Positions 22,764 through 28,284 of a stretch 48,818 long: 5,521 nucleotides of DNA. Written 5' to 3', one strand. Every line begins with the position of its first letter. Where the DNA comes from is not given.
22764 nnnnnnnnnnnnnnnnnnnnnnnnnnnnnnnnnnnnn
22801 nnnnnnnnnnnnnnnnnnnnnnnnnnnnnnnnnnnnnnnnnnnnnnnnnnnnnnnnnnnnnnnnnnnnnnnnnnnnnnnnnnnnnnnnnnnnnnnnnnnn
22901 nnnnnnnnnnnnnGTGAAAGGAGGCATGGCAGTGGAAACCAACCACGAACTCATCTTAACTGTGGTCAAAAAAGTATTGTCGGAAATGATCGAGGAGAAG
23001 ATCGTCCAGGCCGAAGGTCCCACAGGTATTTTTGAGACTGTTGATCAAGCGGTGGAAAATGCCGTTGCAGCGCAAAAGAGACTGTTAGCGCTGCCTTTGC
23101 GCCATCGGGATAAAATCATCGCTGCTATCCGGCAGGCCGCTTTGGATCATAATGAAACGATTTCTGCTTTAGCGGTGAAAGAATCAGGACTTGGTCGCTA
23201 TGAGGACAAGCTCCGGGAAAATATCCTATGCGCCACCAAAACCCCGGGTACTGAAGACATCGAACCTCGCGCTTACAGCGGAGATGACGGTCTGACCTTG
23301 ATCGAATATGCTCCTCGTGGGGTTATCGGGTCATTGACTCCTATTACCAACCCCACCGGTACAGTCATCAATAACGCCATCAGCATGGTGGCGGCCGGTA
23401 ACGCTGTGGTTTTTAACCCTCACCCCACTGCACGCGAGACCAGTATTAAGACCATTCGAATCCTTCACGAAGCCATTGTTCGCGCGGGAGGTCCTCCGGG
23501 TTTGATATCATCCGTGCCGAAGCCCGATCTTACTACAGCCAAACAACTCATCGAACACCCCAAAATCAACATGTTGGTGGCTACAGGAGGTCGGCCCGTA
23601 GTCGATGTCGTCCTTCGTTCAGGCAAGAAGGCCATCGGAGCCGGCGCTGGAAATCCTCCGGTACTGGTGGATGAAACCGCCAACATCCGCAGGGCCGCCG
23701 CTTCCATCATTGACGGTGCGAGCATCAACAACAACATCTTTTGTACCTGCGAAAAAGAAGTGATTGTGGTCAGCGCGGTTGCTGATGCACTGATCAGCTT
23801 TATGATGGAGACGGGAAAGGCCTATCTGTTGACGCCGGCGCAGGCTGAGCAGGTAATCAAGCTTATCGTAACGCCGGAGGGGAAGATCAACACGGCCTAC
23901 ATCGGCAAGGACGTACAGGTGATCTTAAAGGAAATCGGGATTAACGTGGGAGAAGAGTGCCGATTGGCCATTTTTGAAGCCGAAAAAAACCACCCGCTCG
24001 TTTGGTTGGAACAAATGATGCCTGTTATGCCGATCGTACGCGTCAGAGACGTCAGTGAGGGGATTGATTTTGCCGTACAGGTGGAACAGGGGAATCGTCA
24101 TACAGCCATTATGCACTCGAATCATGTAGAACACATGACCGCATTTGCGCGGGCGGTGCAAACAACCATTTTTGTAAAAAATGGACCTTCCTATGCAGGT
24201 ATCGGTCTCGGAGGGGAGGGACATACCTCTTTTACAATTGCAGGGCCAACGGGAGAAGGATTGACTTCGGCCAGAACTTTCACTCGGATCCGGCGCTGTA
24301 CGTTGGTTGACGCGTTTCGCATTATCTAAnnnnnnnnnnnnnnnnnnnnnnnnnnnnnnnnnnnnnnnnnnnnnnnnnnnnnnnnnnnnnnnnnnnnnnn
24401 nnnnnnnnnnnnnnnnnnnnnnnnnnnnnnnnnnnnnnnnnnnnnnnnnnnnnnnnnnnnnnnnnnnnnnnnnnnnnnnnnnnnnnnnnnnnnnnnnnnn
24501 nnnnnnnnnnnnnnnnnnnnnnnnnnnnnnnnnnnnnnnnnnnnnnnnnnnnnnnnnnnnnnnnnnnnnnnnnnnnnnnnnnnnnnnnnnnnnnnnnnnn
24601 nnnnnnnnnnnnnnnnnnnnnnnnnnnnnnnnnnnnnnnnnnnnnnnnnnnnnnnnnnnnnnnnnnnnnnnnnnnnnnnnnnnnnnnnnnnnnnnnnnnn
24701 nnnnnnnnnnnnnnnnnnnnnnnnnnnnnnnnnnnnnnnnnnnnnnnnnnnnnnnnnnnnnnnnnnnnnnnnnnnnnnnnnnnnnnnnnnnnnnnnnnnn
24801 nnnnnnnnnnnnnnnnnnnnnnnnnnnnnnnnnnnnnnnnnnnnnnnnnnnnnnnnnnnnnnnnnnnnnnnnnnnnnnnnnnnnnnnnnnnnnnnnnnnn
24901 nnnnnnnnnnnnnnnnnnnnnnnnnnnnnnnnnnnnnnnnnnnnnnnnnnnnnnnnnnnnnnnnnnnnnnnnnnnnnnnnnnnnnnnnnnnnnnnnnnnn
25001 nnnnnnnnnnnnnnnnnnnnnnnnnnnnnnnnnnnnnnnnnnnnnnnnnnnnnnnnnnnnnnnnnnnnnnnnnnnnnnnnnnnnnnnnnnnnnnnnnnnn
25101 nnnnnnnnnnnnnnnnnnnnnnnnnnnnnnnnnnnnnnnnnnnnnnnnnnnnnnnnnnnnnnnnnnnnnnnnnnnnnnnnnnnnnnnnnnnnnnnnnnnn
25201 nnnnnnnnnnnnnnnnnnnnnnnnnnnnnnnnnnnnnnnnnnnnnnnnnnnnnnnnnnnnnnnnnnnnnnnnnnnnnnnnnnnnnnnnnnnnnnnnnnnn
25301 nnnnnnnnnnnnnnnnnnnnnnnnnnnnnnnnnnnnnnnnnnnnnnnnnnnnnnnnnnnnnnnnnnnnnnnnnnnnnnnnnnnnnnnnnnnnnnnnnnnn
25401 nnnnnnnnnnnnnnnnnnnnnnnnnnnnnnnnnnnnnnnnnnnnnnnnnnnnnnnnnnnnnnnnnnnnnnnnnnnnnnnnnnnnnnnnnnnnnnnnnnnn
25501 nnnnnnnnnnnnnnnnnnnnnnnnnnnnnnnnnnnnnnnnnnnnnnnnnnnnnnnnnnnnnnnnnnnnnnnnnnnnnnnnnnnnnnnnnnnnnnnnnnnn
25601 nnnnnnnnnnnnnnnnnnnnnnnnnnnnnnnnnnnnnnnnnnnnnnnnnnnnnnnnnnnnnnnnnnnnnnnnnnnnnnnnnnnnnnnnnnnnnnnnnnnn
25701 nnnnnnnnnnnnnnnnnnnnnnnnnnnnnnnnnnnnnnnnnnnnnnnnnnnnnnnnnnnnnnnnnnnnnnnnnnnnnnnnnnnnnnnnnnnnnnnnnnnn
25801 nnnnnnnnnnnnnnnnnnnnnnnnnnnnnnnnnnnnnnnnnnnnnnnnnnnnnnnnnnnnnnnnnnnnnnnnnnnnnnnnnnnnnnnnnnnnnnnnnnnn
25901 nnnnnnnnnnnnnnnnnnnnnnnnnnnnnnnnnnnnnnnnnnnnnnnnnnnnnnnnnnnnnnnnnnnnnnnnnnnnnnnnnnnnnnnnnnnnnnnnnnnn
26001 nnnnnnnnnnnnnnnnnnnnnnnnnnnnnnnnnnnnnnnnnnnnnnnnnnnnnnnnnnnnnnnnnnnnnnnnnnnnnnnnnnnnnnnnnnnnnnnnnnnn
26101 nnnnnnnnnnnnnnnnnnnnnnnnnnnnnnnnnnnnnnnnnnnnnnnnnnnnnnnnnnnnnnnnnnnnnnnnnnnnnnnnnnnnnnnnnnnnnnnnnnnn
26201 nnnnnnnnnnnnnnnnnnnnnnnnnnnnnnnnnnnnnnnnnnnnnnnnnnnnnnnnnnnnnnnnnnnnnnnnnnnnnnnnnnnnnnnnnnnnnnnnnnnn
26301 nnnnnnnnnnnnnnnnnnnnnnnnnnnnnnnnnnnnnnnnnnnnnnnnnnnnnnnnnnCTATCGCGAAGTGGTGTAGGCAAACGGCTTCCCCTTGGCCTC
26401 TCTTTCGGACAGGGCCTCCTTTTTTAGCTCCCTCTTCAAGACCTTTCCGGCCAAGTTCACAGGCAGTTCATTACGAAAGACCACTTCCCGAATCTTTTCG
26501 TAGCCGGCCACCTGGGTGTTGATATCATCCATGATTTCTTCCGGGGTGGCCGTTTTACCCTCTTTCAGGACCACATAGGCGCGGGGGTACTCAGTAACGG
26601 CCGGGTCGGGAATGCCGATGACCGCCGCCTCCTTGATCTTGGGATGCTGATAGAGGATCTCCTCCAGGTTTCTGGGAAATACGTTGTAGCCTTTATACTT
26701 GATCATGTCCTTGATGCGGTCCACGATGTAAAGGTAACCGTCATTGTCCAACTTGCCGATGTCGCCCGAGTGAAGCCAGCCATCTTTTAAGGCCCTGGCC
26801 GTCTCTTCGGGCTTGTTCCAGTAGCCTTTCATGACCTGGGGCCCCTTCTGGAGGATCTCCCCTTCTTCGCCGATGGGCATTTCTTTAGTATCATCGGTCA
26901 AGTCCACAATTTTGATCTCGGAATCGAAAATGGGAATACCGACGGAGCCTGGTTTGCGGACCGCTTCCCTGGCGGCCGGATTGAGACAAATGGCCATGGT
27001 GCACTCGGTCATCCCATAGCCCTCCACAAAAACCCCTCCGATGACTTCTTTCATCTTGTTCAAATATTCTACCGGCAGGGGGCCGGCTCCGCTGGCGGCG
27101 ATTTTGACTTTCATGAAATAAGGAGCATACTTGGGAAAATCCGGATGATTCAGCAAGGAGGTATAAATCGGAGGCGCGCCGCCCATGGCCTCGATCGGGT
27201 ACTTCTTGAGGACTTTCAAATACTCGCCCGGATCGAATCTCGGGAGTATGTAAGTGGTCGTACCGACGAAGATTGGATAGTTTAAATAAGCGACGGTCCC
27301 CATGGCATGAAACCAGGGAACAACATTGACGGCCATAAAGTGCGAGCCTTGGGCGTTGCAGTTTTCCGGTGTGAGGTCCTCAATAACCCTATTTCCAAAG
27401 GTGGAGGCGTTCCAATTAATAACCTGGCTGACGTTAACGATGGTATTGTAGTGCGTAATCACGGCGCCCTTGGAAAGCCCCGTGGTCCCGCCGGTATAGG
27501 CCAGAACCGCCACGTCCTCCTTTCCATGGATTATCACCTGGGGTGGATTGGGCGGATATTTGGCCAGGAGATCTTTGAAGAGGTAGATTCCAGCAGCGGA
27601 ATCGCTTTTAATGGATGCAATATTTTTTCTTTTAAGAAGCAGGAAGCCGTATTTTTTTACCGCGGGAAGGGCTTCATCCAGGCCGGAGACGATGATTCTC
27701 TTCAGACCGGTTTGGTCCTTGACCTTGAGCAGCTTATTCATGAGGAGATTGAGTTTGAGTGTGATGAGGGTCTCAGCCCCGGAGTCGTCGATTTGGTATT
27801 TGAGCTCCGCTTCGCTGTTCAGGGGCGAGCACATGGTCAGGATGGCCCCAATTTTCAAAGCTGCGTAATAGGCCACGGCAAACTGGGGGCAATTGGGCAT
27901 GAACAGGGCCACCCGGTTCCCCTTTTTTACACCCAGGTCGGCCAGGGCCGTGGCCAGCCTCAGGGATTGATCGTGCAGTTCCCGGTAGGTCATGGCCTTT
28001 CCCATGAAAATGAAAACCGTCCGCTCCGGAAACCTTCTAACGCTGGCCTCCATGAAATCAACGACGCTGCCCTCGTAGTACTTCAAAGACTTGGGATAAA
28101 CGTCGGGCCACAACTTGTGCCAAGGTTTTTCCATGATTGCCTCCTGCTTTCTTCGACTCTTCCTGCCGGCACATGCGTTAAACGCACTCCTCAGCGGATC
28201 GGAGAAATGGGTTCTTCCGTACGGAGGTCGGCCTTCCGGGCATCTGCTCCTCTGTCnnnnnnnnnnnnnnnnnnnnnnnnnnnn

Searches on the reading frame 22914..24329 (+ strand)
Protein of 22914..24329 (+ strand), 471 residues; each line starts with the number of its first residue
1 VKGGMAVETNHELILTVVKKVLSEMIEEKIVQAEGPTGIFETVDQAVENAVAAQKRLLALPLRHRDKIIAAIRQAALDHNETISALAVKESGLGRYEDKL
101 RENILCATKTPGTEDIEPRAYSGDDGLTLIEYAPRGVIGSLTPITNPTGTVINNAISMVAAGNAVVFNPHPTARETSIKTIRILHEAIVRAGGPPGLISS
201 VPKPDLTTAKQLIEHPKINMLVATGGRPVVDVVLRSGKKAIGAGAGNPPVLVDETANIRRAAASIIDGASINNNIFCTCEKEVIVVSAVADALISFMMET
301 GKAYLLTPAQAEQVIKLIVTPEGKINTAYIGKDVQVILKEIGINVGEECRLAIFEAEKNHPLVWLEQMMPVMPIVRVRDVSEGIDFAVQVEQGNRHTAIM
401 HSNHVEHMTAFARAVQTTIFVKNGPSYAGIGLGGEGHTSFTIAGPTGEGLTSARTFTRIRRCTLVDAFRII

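Call 4: search_protein_families(library=pfam, proteins=[window:22914-24329:+])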
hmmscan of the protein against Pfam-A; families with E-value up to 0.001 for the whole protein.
window:22914-24329:+ (471 aa): 1 family
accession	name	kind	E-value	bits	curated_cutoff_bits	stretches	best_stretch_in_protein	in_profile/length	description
PF00171.27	Aldedh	-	1.6e-35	123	23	1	35-427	23-427/461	Aldehyde dehydrogenase family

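Call 12: search_protein_families(library=ncbifam, proteins=[window:22914-24329:+])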
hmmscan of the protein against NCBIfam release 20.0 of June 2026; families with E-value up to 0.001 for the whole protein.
window:22914-24329:+ (471 aa): 41 families (the best 25 are shown)
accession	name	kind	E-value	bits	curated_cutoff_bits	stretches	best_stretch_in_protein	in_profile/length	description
NF011927.0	PRK15398.1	subfamily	6.8e-195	648.1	403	1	10-470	2-464/465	aldehyde dehydrogenase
NF010378.0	PRK13805.1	equivalog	1.7e-74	251.2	951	1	40-429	13-409/872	bifunctional acetaldehyde-CoA/alcohol dehydrogenase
TIGR02518.1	EutH_ACDH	equivalog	1.5e-70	238.5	620.1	1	44-444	11-418/488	acetaldehyde dehydrogenase (acetylating)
NF047625.1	AcylSulfactDhSauS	equivalog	9e-50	169.8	600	1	42-423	5-394/464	acylating sulfoacetaldehyde dehydrogenase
NF040648.1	lactal_redase_Meth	equivalog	2.7e-26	92.6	650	1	37-425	29-425/463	lactaldehyde dehydrogenase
NF042993.1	AlphKGSA_gudD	equivalog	5.2e-19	68.3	770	1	39-423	40-439/481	alpha-ketoglutaric semialdehyde dehydrogenase GucD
NF006992.0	PRK09457.1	subfamily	6e-18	64.8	514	1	39-302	35-303/487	succinylglutamate-semialdehyde dehydrogenase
NF050084.1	pip_6_carb_DH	equivalog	5.5e-17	61.8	730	1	41-437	19-437/475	L-piperidine-6-carboxylate dehydrogenase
TIGR03250.1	PhnAcAld_DH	equivalog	5.7e-17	61.5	635.65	1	33-427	31-434/472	phosphonoacetaldehyde dehydrogenase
NF006916.0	PRK09407.1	equivalog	6.9e-17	61.2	521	1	33-301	48-321/526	succinic semialdehyde dehydrogenase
NF052305.1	DioxValDhHalo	equivalog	7.7e-16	58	750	1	41-419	43-435/483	2,5-dioxovalerate dehydrogenase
TIGR01237.1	D1pyr5carbox2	equivalog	1e-15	57.5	659.65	1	130-408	163-452/511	L-glutamate gamma-semialdehyde dehydrogenase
NF047626.1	SulfactDhSafD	equivalog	8.5e-15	54.7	700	1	41-426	23-418/454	sulfoacetaldehyde dehydrogenase SafD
NF002852.0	PRK03137.1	subfamily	1.5e-14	53.7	648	1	41-410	73-457/514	L-glutamate gamma-semialdehyde dehydrogenase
TIGR03240.1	arg_catab_astD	equivalog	2.6e-14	52.9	579.3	1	38-302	32-301/484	succinylglutamate-semialdehyde dehydrogenase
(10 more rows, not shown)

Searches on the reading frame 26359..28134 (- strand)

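Call 9: search_protein_families(library=pfam, proteins=[window:26359-28134:-])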
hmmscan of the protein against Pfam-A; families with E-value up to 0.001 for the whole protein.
window:26359-28134:- (591 aa): 2 families
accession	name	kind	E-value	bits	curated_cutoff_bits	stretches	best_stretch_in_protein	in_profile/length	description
PF00501.34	AMP-binding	-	2e-84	284.1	29.9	1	29-439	2-384/384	AMP-binding enzyme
PF13193.12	AMP-binding_C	-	1.1e-16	61.9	24.5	1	490-564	2-76/76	AMP-binding enzyme C-terminal domain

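Call 12: search_protein_families(library=ncbifam, proteins=[window:26359-28134:-])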
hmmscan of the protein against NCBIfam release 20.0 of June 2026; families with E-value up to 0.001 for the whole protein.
window:26359-28134:- (591 aa): 106 families (the best 25 are shown)
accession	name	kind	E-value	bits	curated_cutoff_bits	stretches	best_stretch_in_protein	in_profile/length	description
NF004114.0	PRK05605.1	equivalog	1.3e-130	436.5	766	1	2-577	14-572/575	long-chain-fatty-acid--CoA ligase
NF005220.0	PRK06710.1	equivalog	4.7e-129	431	1116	1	1-575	3-554/563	long-chain-fatty-acid--CoA ligase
NF006181.0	PRK08314.1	subfamily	1.6e-124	416.2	705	1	2-579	4-559/563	long-chain-fatty-acid--CoA ligase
NF004837.0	PRK06187.1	subfamily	1.2e-121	406.6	476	1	19-578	5-526/531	long-chain-fatty-acid--CoA ligase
NF005463.0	PRK07059.1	subfamily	1.5e-116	390.1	869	1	1-573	1-555/557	long-chain-fatty-acid--CoA ligase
NF006523.0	PRK08974.1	equivalog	1.1e-111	373.7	884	1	1-579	1-558/561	long-chain-fatty-acid--CoA ligase FadD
NF004822.0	PRK06178.1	equivalog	2.7e-111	372.9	782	1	3-574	16-567/571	acyl-CoA synthetase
NF004229.0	PRK05677.1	subfamily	5.4e-105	352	879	1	23-579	25-560/563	long-chain-fatty-acid--CoA ligase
NF006182.0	PRK08316.1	subfamily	7.9e-103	344.7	663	1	22-574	11-517/523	fatty acyl-CoA synthetase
NF009139.0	PRK12492.1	equivalog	2.4e-100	336.6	1018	1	22-573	24-561/562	long-chain-fatty-acid--CoA ligase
NF006442.0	PRK08751.1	equivalog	1.5e-98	330.6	1023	1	3-573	5-557/560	long-chain fatty acid--CoA ligase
NF005307.0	PRK06839.1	equivalog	7.4e-85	285.5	748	1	27-572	7-491/496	o-succinylbenzoate--CoA ligase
NF005702.0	PRK07514.1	subfamily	1.4e-84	284.3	558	2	200-573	151-499/506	malonyl-CoA synthase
TIGR03205.1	pimA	equivalog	8.9e-84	281.8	705.6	1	20-571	19-541/541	dicarboxylate--CoA ligase PimA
NF005714.0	PRK07529.1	subfamily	1.1e-82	278.3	632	1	46-577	62-579/640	acyl-CoA synthetase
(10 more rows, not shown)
